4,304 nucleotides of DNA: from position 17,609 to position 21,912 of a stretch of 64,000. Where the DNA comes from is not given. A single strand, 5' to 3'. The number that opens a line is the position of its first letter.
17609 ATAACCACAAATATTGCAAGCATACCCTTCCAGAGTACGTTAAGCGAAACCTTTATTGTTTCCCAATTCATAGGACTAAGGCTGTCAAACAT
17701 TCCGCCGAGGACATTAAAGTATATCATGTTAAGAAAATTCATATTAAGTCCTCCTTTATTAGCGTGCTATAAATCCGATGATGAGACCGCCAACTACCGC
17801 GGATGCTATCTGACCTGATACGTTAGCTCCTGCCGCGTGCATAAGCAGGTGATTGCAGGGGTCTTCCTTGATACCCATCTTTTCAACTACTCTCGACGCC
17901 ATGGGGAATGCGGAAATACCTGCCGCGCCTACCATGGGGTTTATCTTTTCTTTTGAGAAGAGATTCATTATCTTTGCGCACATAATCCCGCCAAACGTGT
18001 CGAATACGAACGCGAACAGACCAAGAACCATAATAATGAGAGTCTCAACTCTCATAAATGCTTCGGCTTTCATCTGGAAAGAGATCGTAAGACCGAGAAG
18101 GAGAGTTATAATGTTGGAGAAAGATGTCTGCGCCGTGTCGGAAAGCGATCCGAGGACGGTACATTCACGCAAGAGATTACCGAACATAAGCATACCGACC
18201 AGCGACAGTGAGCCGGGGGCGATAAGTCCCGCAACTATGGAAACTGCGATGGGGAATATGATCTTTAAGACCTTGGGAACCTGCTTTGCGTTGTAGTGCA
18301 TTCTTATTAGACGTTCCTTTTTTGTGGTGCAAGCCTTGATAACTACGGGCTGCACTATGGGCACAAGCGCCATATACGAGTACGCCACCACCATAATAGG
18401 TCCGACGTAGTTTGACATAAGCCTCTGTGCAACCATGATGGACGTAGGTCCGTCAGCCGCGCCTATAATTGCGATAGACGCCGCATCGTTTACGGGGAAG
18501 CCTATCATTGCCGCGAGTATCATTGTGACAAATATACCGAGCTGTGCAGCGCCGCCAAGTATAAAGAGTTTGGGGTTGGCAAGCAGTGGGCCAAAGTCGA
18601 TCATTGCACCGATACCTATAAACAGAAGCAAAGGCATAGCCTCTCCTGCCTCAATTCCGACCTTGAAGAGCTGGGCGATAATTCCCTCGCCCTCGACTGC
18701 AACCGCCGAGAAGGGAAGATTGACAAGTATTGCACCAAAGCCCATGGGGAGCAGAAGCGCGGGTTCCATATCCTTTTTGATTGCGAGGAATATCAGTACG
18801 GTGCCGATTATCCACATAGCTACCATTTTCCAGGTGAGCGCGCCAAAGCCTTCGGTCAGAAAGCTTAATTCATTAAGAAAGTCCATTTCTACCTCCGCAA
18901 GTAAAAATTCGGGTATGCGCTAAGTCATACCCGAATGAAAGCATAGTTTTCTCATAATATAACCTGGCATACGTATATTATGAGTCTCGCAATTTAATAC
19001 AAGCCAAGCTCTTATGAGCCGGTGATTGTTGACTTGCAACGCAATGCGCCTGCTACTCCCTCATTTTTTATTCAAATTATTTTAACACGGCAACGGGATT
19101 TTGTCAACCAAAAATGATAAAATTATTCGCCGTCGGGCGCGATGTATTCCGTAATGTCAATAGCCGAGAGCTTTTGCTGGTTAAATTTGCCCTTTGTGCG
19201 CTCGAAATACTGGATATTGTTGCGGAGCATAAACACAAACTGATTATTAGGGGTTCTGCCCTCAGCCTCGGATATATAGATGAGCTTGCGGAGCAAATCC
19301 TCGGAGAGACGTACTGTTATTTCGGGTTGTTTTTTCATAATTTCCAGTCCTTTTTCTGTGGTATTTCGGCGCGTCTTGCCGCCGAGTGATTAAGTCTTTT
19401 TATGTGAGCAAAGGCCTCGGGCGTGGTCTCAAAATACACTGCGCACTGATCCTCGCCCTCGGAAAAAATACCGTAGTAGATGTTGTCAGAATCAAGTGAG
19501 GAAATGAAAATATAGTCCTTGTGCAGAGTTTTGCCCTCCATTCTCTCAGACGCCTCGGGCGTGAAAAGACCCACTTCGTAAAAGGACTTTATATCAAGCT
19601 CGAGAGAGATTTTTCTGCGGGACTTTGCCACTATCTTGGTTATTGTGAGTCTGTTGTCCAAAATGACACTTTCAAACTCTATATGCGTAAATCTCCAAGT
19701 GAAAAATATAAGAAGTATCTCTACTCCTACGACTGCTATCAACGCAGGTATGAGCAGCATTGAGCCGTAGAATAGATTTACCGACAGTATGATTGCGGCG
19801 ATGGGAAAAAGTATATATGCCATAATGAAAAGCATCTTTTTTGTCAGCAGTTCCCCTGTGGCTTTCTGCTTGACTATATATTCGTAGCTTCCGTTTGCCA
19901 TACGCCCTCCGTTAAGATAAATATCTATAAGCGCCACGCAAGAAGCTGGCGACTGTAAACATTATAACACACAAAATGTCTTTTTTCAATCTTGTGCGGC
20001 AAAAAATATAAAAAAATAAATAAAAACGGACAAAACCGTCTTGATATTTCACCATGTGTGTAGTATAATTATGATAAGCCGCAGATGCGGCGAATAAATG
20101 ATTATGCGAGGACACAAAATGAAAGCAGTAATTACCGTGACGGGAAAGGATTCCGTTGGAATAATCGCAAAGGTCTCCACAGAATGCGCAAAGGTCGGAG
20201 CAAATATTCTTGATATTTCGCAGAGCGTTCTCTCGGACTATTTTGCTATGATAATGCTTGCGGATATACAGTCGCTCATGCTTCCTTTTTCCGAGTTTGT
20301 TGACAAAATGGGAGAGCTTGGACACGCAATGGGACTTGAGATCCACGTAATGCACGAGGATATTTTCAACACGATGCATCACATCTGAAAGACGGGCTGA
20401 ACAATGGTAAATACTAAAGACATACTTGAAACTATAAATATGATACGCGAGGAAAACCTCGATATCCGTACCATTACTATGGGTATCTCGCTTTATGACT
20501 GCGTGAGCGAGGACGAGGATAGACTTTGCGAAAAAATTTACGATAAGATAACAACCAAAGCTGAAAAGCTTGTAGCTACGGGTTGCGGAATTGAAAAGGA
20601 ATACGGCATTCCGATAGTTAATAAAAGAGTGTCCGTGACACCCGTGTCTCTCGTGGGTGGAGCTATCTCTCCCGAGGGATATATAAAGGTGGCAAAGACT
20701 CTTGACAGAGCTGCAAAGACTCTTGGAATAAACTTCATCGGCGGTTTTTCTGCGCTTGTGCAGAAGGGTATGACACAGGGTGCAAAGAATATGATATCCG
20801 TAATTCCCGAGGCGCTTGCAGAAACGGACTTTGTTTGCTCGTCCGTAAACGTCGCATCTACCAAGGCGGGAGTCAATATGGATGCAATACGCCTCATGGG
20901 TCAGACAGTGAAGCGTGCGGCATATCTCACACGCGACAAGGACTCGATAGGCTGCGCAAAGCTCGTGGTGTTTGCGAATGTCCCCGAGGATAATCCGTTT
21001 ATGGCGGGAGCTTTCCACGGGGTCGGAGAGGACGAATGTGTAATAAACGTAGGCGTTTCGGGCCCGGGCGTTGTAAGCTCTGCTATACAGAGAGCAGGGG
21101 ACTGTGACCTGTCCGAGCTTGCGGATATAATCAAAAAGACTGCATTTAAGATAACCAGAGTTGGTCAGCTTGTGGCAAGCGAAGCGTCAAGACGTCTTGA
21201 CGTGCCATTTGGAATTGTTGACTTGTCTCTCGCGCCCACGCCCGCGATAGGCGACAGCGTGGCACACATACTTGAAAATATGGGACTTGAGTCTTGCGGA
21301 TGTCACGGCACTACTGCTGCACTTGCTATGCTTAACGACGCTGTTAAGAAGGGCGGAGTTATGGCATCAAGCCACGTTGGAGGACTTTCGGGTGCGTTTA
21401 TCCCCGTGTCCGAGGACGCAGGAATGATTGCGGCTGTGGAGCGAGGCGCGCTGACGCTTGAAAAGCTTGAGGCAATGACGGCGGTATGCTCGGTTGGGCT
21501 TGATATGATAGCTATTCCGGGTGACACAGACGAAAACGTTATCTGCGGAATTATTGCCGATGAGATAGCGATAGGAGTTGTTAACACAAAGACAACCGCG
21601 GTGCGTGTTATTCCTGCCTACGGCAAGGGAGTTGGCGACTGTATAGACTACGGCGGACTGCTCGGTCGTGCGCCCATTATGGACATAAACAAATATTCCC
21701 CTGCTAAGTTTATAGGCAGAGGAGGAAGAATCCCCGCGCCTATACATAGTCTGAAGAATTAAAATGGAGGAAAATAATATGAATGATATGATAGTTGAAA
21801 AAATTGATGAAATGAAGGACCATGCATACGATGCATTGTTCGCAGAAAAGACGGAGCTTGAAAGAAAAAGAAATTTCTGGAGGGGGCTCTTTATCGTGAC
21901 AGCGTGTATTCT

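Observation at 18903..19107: Riboswitch-like leader resembling yybP-ykoY upstream of an orphan Na+-pump beta-subunit gene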

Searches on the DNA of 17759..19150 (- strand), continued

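Call 68: search_with_rna_model(model_id=R1, sources=[window, L001, L005, L008, L059, L097, L099, L100, L101, L102, L104, L105, L106, L108, L110, L121, L122, L125, L126, L127, L128, L135, L144, L146, L148, L149, L150, L151, L152, L154, L156, L157, L161, L163, L164, L095, L113, L120, L143, L159], max_evalue=10, make_alignment=true)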
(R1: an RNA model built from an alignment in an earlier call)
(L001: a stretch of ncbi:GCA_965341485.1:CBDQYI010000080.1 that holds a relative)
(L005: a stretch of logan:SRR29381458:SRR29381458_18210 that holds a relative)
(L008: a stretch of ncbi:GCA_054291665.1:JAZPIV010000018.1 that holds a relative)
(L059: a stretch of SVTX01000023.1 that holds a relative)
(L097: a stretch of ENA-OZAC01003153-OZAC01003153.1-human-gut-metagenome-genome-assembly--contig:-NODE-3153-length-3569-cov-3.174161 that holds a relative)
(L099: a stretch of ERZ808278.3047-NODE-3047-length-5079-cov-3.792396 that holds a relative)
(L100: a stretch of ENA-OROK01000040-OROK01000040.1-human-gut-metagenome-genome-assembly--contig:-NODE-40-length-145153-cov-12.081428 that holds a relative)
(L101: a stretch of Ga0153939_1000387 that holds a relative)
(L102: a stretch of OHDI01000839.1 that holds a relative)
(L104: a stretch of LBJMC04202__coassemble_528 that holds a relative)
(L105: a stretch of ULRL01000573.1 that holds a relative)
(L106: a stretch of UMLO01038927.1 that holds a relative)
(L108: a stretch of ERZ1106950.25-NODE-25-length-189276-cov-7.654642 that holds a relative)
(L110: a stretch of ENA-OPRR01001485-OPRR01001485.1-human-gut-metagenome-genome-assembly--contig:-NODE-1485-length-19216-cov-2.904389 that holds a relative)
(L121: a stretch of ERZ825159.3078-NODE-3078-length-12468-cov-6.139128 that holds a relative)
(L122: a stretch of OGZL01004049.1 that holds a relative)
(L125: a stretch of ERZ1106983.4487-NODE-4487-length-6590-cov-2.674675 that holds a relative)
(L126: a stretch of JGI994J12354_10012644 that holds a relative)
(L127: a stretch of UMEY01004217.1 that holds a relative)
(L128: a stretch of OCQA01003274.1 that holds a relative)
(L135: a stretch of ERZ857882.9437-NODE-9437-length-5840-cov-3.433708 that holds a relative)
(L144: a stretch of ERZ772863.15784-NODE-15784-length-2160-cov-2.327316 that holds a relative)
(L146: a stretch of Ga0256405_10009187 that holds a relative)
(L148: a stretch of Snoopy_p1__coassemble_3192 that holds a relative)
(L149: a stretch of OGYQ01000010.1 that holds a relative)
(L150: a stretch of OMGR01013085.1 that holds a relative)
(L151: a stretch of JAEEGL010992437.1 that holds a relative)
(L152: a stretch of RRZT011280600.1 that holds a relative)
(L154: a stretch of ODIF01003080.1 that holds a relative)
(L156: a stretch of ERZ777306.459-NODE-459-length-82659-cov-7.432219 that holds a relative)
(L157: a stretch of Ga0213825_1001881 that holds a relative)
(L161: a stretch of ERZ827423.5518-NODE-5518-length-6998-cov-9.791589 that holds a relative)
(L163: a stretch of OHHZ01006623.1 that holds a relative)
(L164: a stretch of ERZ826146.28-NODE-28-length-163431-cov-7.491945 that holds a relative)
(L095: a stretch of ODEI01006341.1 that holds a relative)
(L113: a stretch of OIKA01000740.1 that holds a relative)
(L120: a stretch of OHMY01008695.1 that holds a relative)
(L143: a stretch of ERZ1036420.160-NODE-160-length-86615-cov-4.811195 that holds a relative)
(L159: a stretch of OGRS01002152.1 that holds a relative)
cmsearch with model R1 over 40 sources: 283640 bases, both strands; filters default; matches with E-value up to 10: 35.
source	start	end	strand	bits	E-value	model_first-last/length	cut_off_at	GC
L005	2326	2422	+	88.3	9.2e-21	1-95/95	no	0.46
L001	2817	2912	+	85.8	4.4e-20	1-95/95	no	0.46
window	18976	19068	-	80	1.6e-18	1-95/95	no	0.43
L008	2319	2411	+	79.8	1.8e-18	1-95/95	no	0.46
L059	230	323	+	78.5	4e-18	1-95/95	no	0.5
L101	2773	2867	+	58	1.3e-12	1-95/95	no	0.48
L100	2879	2973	+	54.8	9.3e-12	1-95/95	no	0.39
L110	2837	2931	+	53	2.9e-11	1-95/95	no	0.47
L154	570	666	+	50.9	1e-10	1-95/95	no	0.57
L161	2465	2561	+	50.6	1.2e-10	1-95/95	no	0.58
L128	1436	1531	+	50.6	1.3e-10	1-95/95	no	0.42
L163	953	1049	+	50.5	1.3e-10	1-95/95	no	0.58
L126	2798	2897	+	47.7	7.3e-10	1-95/95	no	0.42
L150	95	198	+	47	1.2e-09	1-95/95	no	0.54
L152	2828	2940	+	45.3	3.4e-09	1-95/95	no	0.38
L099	2834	2937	+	45.2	3.6e-09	1-95/95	no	0.45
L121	2820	2917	+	44.3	6.3e-09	1-95/95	no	0.65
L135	2627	2724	+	43.2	1.2e-08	1-95/95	no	0.66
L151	2845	2940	+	43.2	1.2e-08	1-95/95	no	0.44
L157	2794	2917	+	40.3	7.5e-08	1-95/95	no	0.42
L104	2812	2914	+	40.2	7.6e-08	1-95/95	no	0.57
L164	2740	2859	+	39.7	1.1e-07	1-95/95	no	0.38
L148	1964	2063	+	37.3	4.7e-07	1-95/95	no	0.47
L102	2817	2935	+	34.8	2.2e-06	1-95/95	no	0.52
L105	1981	2071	+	31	2.3e-05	1-95/95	no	0.46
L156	2799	2904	+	30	4.3e-05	1-95/95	no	0.46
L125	2016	2154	+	30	4.3e-05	1-95/95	no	0.4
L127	2686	2827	+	29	8.2e-05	1-95/95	no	0.37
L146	2738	2863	+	27.5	0.0002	1-95/95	no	0.44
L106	1576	1666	+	27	0.00027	1-95/95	no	0.48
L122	180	321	+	26.8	0.00031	1-95/95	no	0.39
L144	594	708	+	24.2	0.0016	1-95/95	no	0.41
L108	2753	2845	+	24.1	0.0016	1-95/95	no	0.47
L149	2753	2915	+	23.9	0.0018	1-95/95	no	0.39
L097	1026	1144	+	21.7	0.0073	1-95/95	no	0.57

Alignment A5: 35 matches aligned to the model, 281 columns, each read 5' to 3' on its own strand. Consensus structure (alignment columns), stored with it:
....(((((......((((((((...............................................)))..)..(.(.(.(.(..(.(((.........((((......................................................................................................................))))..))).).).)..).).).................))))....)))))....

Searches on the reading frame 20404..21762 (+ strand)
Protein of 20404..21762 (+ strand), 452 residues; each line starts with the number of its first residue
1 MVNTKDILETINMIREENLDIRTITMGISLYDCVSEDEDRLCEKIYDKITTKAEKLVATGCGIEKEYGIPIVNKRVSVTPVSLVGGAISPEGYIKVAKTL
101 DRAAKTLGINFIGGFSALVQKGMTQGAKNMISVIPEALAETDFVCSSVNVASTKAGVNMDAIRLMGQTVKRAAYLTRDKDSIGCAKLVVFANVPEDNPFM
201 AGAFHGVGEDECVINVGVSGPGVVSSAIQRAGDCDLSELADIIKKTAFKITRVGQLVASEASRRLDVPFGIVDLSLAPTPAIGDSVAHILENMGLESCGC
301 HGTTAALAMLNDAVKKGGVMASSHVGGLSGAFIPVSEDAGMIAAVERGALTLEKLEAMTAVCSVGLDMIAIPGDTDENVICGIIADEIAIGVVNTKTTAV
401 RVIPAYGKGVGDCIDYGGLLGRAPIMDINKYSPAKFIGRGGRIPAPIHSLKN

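Call 5: search_protein_families(library=pfam, proteins=[window:20404-21762:+])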
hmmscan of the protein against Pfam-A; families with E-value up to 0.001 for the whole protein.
window:20404-21762:+ (452 aa): 1 family
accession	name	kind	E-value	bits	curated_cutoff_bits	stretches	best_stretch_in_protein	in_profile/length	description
PF05167.17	DUF711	-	3.6e-196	652.3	25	1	12-422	1-412/413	Uncharacterised ACR (DUF711)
